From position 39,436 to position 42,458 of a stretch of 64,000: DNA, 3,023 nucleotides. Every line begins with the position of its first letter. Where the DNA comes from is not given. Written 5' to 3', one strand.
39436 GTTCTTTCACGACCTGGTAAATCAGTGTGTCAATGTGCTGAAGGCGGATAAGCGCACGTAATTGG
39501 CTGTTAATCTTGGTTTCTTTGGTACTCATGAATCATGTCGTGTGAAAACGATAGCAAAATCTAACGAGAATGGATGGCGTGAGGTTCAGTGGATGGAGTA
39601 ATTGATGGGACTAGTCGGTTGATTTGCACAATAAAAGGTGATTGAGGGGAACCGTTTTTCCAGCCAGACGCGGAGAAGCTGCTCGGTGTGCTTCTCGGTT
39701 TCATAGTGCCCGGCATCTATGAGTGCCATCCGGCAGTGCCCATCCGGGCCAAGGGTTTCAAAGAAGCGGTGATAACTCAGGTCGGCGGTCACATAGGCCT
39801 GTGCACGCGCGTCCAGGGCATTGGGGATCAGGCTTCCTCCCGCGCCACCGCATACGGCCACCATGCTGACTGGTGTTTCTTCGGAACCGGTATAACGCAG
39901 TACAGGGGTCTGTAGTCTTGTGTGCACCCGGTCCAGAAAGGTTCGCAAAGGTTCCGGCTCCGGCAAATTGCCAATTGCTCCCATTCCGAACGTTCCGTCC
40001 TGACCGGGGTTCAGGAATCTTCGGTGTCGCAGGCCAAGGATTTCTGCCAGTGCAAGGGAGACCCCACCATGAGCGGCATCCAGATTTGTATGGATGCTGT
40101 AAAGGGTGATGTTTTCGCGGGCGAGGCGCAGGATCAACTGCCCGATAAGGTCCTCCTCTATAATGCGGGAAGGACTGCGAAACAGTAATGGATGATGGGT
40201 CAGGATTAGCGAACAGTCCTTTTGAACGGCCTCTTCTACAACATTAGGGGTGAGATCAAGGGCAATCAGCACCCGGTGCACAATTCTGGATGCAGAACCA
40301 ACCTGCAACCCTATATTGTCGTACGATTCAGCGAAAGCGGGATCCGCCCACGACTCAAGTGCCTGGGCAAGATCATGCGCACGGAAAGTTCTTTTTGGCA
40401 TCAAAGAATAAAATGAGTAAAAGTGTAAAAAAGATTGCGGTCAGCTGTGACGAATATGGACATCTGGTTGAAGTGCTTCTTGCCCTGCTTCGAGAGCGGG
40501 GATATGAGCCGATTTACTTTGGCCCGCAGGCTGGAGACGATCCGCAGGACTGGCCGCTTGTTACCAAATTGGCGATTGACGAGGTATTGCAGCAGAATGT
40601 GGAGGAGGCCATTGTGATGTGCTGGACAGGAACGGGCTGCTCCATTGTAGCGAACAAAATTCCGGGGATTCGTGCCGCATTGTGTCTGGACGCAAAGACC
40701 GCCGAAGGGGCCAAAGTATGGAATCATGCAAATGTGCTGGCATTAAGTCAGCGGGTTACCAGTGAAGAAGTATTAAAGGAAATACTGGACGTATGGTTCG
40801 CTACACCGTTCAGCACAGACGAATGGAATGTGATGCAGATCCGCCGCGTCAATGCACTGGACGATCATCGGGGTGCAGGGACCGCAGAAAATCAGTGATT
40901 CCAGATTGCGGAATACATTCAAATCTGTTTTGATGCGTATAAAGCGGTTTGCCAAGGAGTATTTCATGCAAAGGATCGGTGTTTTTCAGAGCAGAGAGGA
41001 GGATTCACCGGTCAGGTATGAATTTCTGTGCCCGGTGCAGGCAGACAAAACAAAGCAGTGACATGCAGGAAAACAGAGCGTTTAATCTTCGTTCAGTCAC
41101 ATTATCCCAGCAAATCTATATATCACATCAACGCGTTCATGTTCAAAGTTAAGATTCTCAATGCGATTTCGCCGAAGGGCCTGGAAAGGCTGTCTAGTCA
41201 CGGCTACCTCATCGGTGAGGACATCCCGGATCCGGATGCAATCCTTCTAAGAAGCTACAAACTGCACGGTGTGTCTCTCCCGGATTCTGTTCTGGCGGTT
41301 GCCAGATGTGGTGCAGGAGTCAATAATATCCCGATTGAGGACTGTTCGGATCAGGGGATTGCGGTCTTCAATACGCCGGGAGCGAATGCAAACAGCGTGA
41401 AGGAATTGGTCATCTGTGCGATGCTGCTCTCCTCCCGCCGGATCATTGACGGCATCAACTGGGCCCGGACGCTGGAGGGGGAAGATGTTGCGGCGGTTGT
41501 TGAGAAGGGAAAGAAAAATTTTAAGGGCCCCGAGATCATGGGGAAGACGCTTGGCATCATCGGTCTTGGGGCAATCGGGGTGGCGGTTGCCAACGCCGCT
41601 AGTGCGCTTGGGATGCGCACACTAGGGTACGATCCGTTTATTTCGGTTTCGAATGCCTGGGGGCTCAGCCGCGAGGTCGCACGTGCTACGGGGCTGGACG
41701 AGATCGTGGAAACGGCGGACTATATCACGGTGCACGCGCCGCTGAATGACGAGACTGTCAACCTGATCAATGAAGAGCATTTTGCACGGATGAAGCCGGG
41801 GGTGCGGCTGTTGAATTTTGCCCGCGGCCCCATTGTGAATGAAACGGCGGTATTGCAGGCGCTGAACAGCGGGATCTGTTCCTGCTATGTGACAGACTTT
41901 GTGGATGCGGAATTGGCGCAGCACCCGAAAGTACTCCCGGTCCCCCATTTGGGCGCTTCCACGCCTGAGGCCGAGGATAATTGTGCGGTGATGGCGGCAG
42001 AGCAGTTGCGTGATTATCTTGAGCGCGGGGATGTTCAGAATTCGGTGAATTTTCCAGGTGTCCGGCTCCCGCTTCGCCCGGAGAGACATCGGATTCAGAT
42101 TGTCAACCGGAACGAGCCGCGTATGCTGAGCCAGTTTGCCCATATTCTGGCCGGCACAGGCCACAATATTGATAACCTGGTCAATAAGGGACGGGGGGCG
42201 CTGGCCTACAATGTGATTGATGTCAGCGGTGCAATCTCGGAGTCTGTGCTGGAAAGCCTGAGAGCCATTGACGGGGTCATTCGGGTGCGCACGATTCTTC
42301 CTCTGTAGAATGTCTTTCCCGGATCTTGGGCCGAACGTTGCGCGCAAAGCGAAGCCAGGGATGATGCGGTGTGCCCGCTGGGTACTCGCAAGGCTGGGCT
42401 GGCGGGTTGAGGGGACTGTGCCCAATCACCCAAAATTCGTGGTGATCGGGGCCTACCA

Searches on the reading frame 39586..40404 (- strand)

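Call 34: search_protein_families(library=ncbifam, proteins=[window:39586-40404:-], max_evalue=0.00001)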
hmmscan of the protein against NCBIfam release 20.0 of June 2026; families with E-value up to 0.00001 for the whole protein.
window:39586-40404:- (272 aa): 2 families
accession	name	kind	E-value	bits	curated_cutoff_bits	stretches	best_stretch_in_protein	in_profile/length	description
TIGR00486.1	YbgI_SA1388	equivalog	7.4e-50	170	130.55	1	9-250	3-235/250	Nif3-like dinuclear metal center hexameric protein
NF008064.0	PRK10799.1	equivalog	9.2e-15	55.2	414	1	12-251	6-233/247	type 2 GTP cyclohydrolase I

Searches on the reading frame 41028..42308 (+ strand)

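Call 34: search_protein_families(library=ncbifam, proteins=[window:41028-42308:+], max_evalue=0.00001)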
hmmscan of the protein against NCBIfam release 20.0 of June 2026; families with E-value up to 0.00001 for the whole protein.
window:41028-42308:+ (426 aa): 21 families
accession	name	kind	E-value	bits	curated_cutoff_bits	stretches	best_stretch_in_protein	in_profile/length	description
TIGR01327.1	PGDH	equivalog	5.6e-70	236.6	454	1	65-345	37-315/525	phosphoglycerate dehydrogenase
NF008759.0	PRK11790.1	equivalog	1.5e-61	208.3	404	1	86-423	75-409/410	phosphoglycerate dehydrogenase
NF009714.1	PRK13243.1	equivalog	3.1e-38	131.9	455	1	90-336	70-317/332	glyoxylate reductase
NF005069.0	PRK06487.1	equivalog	1e-31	110.2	448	1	95-297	77-268/320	2-hydroxyacid dehydrogenase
NF011938.0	PRK15409.1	equivalog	2.7e-31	108.8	492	1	90-341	69-319/324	glyoxylate/hydroxypyruvate reductase GhrB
NF006263.0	PRK08410.1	equivalog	4e-30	105.3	389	1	92-295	68-261/311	D-2-hydroxyacid dehydrogenase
NF005387.0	PRK06932.1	equivalog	7.9e-28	97.3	492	1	91-291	69-259/314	2-hydroxyacid dehydrogenase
NF041369.1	Dhydh_Halo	equivalog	2.7e-27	95.8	400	1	95-340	63-304/305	D-2-hydroxyacid dehydrogenase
NF005750.0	PRK07574.1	equivalog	2.5e-25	89.3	329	1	94-331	121-357/386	NAD-dependent formate dehydrogenase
NF001309.0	PRK00257.1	equivalog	4.7e-25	88.3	434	1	164-298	108-246/379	4-phosphoerythronate dehydrogenase PdxB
NF000112.1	vanH-Amyco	exception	8.9e-21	74.5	625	1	94-295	102-284/348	VanH-AOV family D-lactate dehydrogenase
NF011966.0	PRK15438.1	equivalog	1.6e-19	70.2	687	1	169-295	113-237/378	4-phosphoerythronate dehydrogenase PdxB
NF000492.1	vanH_gen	exception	5.9e-19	68.3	540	1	95-295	74-255/312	D-lactate dehydrogenase VanH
NF006374.0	PRK08605.1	subfamily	5.9e-19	68.3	356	1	91-295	73-266/332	D-lactate dehydrogenase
NF005027.0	PRK06436.1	equivalog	1.1e-18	67.4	261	1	65-337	31-285/303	2-hydroxyacid dehydrogenase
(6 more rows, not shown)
